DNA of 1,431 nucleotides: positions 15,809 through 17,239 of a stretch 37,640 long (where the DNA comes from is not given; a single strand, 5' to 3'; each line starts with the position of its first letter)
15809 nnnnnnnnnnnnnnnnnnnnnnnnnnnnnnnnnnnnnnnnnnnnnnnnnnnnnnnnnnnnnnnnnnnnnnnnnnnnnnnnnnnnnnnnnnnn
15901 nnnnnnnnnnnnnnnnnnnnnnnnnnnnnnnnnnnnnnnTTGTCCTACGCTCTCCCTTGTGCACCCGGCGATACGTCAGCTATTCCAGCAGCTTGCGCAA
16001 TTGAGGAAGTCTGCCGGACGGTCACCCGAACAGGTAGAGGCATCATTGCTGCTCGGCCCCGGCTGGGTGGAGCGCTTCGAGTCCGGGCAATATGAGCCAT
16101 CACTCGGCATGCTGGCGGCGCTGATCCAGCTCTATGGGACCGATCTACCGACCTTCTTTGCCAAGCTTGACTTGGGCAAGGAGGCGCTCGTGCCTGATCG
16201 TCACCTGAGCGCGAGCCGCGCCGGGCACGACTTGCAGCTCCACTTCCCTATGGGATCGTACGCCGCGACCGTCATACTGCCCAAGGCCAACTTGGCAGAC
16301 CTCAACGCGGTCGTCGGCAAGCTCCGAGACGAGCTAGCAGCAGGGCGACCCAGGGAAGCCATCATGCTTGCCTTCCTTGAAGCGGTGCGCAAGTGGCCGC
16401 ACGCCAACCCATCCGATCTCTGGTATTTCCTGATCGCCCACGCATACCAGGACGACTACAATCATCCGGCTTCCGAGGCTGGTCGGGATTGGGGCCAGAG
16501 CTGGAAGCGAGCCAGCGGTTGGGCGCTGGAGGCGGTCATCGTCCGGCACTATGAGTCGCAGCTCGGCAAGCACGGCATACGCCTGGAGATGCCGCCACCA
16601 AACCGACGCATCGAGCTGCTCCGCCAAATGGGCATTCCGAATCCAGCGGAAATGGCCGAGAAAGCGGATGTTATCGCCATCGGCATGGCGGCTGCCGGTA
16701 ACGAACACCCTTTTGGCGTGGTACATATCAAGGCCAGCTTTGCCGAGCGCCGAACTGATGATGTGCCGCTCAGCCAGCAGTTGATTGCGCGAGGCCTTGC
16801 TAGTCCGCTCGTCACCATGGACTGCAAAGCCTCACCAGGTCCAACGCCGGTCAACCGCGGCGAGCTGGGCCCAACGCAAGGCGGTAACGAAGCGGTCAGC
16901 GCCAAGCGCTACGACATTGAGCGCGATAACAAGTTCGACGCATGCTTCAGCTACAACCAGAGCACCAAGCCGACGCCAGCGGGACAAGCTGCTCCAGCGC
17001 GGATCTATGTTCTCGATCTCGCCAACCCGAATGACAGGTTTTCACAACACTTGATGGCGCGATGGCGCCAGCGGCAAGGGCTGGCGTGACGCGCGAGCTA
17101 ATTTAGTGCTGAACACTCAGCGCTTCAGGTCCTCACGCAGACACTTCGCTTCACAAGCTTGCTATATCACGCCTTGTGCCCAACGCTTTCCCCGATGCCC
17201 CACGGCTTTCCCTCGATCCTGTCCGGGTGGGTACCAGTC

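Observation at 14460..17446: Atypical restriction-modification-like module: SPPY methyltransferase, stand-alone wHTH protein, XRE-HTH::nuclease fusion and DUF397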

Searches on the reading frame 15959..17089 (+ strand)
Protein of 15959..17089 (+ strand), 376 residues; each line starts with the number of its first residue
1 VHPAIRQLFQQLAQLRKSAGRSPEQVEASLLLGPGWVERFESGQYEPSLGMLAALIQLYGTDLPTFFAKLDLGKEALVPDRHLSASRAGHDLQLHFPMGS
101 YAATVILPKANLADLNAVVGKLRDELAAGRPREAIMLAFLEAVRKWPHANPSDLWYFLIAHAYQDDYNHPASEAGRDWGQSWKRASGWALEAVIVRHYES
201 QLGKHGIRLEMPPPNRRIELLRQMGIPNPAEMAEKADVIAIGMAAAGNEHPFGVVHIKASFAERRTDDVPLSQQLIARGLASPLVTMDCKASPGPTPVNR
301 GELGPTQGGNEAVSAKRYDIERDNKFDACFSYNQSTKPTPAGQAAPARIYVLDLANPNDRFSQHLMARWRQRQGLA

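Call 3: search_protein_families(library=pfam, proteins=[window:15959-17089:+], max_evalue=0.1)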
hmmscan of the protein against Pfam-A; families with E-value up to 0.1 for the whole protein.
window:15959-17089:+ (376 aa): 4 families
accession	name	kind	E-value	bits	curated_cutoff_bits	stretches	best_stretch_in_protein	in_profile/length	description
PF13560.12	HTH_31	-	7.4e-11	42.6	27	1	10-62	4-57/64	Helix-turn-helix domain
PF01381.28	HTH_3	-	3.6e-05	24.1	23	1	12-64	1-53/55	Helix-turn-helix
PF22943.2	HTH_68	-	0.023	14.8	27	1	14-39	12-36/45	Putative helix-turn-helix domain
PF13413.12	HTH_25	-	0.082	13.2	24.6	0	11-46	1-36/62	Helix-turn-helix domain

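Call 4: search_protein_families(library=ncbifam, proteins=[window:15959-17089:+], max_evalue=0.1)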
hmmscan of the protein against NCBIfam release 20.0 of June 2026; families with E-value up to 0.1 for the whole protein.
window:15959-17089:+ (376 aa): 0 families

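Call 5: search_protein_families(library=padloc, proteins=[window:15959-17089:+], max_evalue=0.1)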
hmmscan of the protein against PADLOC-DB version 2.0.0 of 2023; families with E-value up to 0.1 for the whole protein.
window:15959-17089:+ (376 aa): 1 family
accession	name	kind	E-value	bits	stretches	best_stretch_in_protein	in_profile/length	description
PDLC03407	REase_II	-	9e-36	121.5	1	131-368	43-276/278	Type II restriction enzyme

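Call 6: search_solved_structures(query=window:15959-17089:+, max_evalue=10, show_alignments=2)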
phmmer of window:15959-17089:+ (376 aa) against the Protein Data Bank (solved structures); distinct sequences matched with E-value up to 10: 8.
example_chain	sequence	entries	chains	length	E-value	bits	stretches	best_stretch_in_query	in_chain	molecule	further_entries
5dwa_A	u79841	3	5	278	2.9e-34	122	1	130-368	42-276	Type-2 restriction enzyme AgeI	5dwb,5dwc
4zsf_A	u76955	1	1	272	0.0094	18.3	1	131-274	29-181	BsaWI endonuclease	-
4r6f_A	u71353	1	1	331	0.084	15.2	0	94-159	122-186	Leucine rich repeat DLRR_I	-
3ivp_A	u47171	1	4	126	0.14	14.5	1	8-68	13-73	Putative transposon-related DNA-binding protein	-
2mez_A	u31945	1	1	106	0.27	13.5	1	9-65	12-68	Multiprotein Bridging Factor (MBP-like)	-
5lzs_OO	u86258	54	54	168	1.2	11.4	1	227-272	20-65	uS11 | Uncharacterized protein | S14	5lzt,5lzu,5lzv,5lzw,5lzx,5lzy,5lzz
7quj_A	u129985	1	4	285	1.2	11.4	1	194-233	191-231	NsNEPS2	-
7nwh_OO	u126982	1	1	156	1.4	11.2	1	227-272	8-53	uS11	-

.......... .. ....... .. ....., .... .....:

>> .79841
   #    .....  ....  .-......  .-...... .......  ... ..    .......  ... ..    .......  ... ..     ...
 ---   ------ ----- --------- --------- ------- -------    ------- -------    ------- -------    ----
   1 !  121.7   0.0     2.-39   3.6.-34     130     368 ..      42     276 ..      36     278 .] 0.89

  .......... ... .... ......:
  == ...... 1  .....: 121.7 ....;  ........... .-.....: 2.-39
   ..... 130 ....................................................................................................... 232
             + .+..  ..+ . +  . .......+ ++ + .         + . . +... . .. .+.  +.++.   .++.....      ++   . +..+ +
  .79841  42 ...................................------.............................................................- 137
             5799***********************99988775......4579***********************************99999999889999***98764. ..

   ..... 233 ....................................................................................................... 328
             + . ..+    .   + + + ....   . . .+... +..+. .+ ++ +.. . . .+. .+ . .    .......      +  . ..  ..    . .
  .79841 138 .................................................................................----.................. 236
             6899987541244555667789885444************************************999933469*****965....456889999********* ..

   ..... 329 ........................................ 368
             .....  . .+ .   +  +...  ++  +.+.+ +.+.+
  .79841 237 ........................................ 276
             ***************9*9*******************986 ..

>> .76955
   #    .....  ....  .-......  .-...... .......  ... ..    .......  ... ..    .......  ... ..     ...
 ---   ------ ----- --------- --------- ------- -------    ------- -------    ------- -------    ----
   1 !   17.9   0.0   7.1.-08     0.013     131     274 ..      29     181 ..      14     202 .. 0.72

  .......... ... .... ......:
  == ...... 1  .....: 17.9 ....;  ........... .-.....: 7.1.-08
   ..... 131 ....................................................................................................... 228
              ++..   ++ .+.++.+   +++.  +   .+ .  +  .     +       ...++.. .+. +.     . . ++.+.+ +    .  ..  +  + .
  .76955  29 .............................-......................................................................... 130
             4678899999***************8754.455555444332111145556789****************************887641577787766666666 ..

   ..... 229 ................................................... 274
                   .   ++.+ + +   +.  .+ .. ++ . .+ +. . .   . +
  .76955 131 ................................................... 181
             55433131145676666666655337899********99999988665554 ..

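Call 11: find_homologous_proteins(query=window:15959-17089:+)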
Query window:15959-17089:+ (376 aa): 835 proteins with E <= 0.001 among 8000 candidates; the best 120 are listed.
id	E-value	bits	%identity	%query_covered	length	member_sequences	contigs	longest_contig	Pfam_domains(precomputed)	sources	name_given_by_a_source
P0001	1.1e-234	796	100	92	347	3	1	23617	-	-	-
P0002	6.0e-225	764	89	100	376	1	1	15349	PF01381.29,PF13560.13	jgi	jgi:transcriptional regulator with XRE-family HTH domain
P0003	1.7e-210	717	82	100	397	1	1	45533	PF13560.13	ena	-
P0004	4.7e-207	706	86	94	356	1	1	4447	-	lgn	-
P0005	7.7e-204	695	81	100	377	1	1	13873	PF13560.13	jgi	jgi:transcriptional regulator with XRE-family HTH domain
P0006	9.0e-196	668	77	100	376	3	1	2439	PF13560.13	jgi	jgi:transcriptional regulator with XRE-family HTH domain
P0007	1.6e-186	638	73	100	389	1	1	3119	PF13560.13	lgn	-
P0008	3.6e-163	561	65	100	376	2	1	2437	PF13560.13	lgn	-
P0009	5.4e-160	551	65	100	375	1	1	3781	PF01381.29,PF13560.13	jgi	jgi:transcriptional regulator with XRE-family HTH domain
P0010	8.0e-157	540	63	100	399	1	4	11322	PF01381.29,PF13560.13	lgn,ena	-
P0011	8.3e-157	540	62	100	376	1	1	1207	PF13560.13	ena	-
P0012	4.2e-155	535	60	99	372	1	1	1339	PF01381.29,PF13560.13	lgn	-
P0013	3.3e-154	532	61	100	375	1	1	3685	PF01381.29,PF13560.13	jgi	jgi:transcriptional regulator with XRE-family HTH domain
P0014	2.7e-152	525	62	100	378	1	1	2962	PF13560.13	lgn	-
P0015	3.7e-150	518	62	99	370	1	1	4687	PF01381.29,PF13560.13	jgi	jgi:transcriptional regulator with XRE-family HTH domain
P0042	4.5e-131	455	57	95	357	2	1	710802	PF18643.8,PF13560.13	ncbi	ncbi:hypothetical protein GCM10027265_18010 [Jatrophihabitans fulvus]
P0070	1.4e-96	342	45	98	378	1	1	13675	PF18643.8,PF01381.29,PF13560.13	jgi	jgi:transcriptional regulator with XRE-family HTH domain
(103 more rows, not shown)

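Call 15: find_related_loci(query=A1, collection=genome_contigs, flank=6000)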
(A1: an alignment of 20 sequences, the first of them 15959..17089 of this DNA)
Query A1 (376 aa) in genome_contigs; peptide patterns used: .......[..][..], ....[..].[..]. (x = any residue, [..] = any of these).
245 stretches matched a pattern; 119 encode a relative of the query (tblastn E <= 1e-3); the best 80 are kept; 80 distinct loci.
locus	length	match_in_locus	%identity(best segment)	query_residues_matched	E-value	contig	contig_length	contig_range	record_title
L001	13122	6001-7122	61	1-376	2e-157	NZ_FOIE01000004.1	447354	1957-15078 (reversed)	Geodermatophilus poikilotrophus strain DSM 44209, whole genome shotgun sequence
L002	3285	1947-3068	57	1-374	2e-153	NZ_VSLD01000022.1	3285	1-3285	Arthrobacter echini strain P9 NODE_22_length_3285_cov_275.301, whole genome shotgun sequence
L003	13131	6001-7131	46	5-372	1e-101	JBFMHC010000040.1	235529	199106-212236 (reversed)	MAG: Pseudomonadota bacterium isolate MAG313 MAG313_40, whole genome shotgun sequence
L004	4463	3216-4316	48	20-374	3e-101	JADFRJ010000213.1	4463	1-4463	MAG: Chloroflexota bacterium isolate B85T3L11 B85T3L11_NODE30472, whole genome shotgun sequence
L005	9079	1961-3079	47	4-371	1e-100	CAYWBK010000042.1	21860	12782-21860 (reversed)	MAG TPA_asm: uncultured Armatimonadia bacterium isolate binchicken_co3_96 genome assembly, contig: NODE_7576_length_2186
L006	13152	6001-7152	46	3-371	2e-100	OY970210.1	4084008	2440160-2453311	MAG: uncultured Solirubrobacterales bacterium isolate MFD09286.bin.c.2 genome assembly, chromosome: 1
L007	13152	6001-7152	46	3-371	2e-99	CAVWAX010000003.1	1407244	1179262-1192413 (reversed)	MAG: uncultured Solirubrobacterales bacterium isolate MFD05502.bin.1.1 genome assembly, contig: contig_8395, whole genom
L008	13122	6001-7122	47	7-371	1e-99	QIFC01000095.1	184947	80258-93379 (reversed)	MAG: Chloroflexi bacterium isolate SZUA-185 Ga0063294_10000001, whole genome shotgun sequence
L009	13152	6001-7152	46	3-371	4e-99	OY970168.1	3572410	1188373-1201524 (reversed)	MAG: uncultured Solirubrobacterales bacterium isolate MFD00008.bin.c.3 genome assembly, chromosome: 1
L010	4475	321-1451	44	3-371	2e-99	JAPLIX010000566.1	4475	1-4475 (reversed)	MAG: Proteobacteria bacterium isolate LacPavin_0419_WC90_MAG_50_6 LacPavin_0419_WC90_scaffold_325475, whole genome shotg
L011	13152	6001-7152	46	3-371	6e-99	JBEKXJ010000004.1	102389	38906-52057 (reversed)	MAG: Solirubrobacteraceae bacterium isolate SPRUCE 649 SPRUCE_649_4, whole genome shotgun sequence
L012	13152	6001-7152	45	3-371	2e-98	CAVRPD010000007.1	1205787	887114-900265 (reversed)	MAG: uncultured Solirubrobacterales bacterium isolate MFD09603.bin.1.72 genome assembly, contig: contig_4770, whole geno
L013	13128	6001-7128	43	1-373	2e-98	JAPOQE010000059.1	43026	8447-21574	MAG: Gammaproteobacteria bacterium isolate APA_bin_76 c_000000225827, whole genome shotgun sequence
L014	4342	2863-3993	42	5-373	5e-98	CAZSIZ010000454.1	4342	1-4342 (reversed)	MAG TPA_asm: uncultured bacterium isolate SRP077602_co8_260 genome assembly, contig: NODE_27365_length_4342_cov_4.473058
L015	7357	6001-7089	45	13-375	3e-97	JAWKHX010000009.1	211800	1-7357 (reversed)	MAG: Ilumatobacteraceae bacterium isolate BC2.62 BC2.62.fa-9, whole genome shotgun sequence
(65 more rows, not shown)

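Call 19: find_encoding_contigs(protein=P0002, flank=8000, max_places=3)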
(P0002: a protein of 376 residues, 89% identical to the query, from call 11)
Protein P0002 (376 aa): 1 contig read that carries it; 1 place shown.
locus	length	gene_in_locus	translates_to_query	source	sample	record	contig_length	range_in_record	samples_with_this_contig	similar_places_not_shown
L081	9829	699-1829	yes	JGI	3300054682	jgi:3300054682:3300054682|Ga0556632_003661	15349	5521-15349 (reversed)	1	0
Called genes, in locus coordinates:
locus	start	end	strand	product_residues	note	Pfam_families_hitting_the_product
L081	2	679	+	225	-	?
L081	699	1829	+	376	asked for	PF01381:HTH_3 (weak), PF13560:HTH_31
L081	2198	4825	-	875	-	-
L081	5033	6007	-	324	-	-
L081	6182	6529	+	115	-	-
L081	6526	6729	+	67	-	-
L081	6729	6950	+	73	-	-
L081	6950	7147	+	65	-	-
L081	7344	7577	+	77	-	-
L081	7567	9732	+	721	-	PF01935:DUF87 (faint), PF02534:T4SS-DNA_transf (faint), PF10412:TrwB_AAD_bind (weak)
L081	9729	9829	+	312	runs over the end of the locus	PF13814:Replic_Relax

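Call 20: find_encoding_contigs(protein=P0003, flank=8000, max_places=3)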
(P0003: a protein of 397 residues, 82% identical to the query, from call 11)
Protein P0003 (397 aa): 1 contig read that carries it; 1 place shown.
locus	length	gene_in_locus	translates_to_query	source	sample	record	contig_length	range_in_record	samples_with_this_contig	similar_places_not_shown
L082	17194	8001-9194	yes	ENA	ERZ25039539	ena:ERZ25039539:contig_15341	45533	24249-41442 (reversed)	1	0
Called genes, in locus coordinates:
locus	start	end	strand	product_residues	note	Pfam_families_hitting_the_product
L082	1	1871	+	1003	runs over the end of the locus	PF05729:NACHT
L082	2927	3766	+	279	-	PF00589:Phage_integrase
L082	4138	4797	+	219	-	-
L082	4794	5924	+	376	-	PF01381:HTH_3, PF13560:HTH_31 (weak), PF06114:Peptidase_M78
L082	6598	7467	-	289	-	PF01555:N6_N4_Mtase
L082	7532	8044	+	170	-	-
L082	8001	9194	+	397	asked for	PF13560:HTH_31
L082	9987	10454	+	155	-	-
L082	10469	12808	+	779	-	PF13191:AAA_16, PF25000:DUF7779, PF24885:TPR_NPHP3 (faint), PF13424:TPR_12, PF13374:TPR_10, PF13424:TPR_12 (weak)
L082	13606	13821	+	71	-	PF27659:CHP02642 (weak)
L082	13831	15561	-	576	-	-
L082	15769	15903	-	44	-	-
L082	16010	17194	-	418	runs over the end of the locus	-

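Call 52: predict_structure(alignment_id=A3)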
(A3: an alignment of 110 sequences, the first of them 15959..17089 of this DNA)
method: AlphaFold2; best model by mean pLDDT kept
length: 376 residues; sequences in the alignment: 110
mean_pLDDT: 95.1   pTM: 0.89
mean pLDDT of the five models: 95.1, 94.6, 94.6, 94.4, 93.2
residues with pLDDT >= 90: 342; 70-90: 29; 50-70: 5; < 50: 0
segments of 3 or more residues with pLDDT < 50: none
pLDDT, mean of each block of 10 residues (from residue 1): 85 97 98 96 91 97 93 77 94 96 97 98 98 98 98 98 97 94 95 98 98 98 97 96 95 97 79 98 97 97 94 95 98 98 97 97 98 90
secondary structure, 60 per line:
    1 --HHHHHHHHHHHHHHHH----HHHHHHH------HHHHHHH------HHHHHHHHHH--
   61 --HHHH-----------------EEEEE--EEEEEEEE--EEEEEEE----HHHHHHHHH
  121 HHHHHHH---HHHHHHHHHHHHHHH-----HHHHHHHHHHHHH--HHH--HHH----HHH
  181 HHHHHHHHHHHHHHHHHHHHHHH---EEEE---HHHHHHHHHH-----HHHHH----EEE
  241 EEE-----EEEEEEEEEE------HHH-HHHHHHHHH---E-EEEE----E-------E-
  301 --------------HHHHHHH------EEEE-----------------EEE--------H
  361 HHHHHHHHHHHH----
elements in order: H3-18 H23-29 H36-42 H49-58 H63-66 E84-88 E91-98 E101-107 H112-127 H131-145 H151-163 H178-203 E207-210 H214-223 H229-233 E238-243 E249-258 H269-277 E283-286 H315-321 E328-331 E349-351 H360-372

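Call 54: search_protein_families(library=pfam, proteins=[P0042, P0070], max_evalue=0.01)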
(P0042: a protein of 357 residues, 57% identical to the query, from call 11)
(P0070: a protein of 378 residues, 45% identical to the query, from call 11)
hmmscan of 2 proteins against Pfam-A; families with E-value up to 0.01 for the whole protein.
P0042 (357 aa): 3 families
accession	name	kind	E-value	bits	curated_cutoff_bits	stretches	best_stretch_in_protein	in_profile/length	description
PF13560.12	HTH_31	-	5.2e-07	30.3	27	1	2-47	12-58/64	Helix-turn-helix domain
PF18643.7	RE_BsaWI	-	2.3e-05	24.9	26.2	1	217-313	22-104/105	BsaWI restriction endonuclease type 2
PF01381.28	HTH_3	-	2.8e-05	24.5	23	1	2-48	7-53/55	Helix-turn-helix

P0070 (378 aa): 4 families
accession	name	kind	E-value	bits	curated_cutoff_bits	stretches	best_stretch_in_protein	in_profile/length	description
PF13560.12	HTH_31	-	3.3e-10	40.6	27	1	12-67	4-60/64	Helix-turn-helix domain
PF01381.28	HTH_3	-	9.1e-07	29.3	23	1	14-67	1-54/55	Helix-turn-helix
PF18643.7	RE_BsaWI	-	7.9e-06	26.3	26.2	1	236-329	22-103/105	BsaWI restriction endonuclease type 2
PF12844.13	HTH_19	-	0.00034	20.9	30.2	1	12-68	2-58/64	Helix-turn-helix domain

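Call 60: fold_search(model_id=the predicted structure, library=pdb)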
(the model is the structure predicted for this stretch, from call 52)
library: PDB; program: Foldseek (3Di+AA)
matches with E <= 10: 552; with E <= 0.001: 3
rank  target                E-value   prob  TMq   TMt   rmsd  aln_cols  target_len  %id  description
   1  5dwb_A                3.3e-21  1.00  0.65  0.86   2.6       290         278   33  Crystal structure of specific restriction endonuclease AgeI-DNA complex (released 2016-09-28)
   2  5dwc                  9.7e-20  1.00  0.64  0.86   2.8       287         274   33  Crystal structure of restriction endonuclease AgeI (released 2016-09-28)
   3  4zsf_A                1.1e-09  1.00  0.36  0.49  17.3       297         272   18  Crystal structure of pre-specific restriction endonuclease BsaWI-DNA complex (released 2015-10-07)
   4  3f51_D                6.0e-02  1.00  0.17  0.64   1.8        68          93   20  Crystal Structure of the clp gene regulator ClgR from Corynebacterium glutamicum (released 2008-11-18)
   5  3f52_E                6.0e-02  1.00  0.17  0.75   2.2        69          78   20  Crystal structure of the clp gene regulator ClgR from C. glutamicum (released 2008-11-18)
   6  7t8i_A                6.7e-02  1.00  0.16  0.86   1.4        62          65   22  Crystal structure of the ImmR transcriptional regulator DNA-binding domain of Bacillus subtilis (released 2022-03-16)
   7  3f51_E                7.5e-02  1.00  0.17  0.64   1.8        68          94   20  Crystal Structure of the clp gene regulator ClgR from Corynebacterium glutamicum (released 2008-11-18)
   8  2b5a_B                8.4e-02  1.00  0.18  0.79   2.0        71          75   22  C.BclI, Control Element of the BclI Restriction-Modification System (released 2006-01-03)
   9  6rnz_A                9.4e-02  1.00  0.16  0.82   1.6        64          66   22  Crystal structure of the N-terminal HTH DNA-binding domain of the essential repressor DdrO from radiation-resistant De (released 2019-10-09)
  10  3f51_B                9.9e-02  1.00  0.17  0.64   1.8        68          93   20  Crystal Structure of the clp gene regulator ClgR from Corynebacterium glutamicum (released 2008-11-18)
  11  2b5a_A                1.3e-01  1.00  0.18  0.76   4.3        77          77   22  C.BclI, Control Element of the BclI Restriction-Modification System (released 2006-01-03)
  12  6jq1_A                1.3e-01  1.00  0.17  0.47   2.8        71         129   20  Crystal Structure of DdrO from Deinococcus geothermalis (released 2019-08-28)
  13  2b5a_C                1.5e-01  1.00  0.18  0.76   2.1        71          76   22  C.BclI, Control Element of the BclI Restriction-Modification System (released 2006-01-03)
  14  8a4c_C                1.7e-01  0.16  0.16  0.26  12.8       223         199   10  Structure of human Rep15:Rab3B complex. (released 2022-08-10)
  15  3ivp_A                1.9e-01  1.00  0.16  0.48   1.9        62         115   31  The structure of a possible transposon-related DNA-binding protein from Clostridium difficile 630. (released 2009-09-22)
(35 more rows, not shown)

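Call 77: search_dna_similar(query=window:15959-17089:+, collection=plasmids, mode=protein, max_rows=15)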
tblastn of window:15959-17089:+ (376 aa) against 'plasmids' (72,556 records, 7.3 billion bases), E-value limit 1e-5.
Records with a match: 1; places in all: 1; records where one place covers at least 80% of the query: 1.
Best place of each record, by identity: <60% 1.
By first word of the organism name: Gordonia 1.
By predicted mobility (MOB-suite, as given by PLSDB): mobilizable 1.
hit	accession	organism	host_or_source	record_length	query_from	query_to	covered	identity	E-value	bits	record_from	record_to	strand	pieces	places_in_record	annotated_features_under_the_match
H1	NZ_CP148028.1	Gordonia hongkongensis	-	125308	1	374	99%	57.0%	3e-141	450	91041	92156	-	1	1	helix-turn-helix domain-containing protein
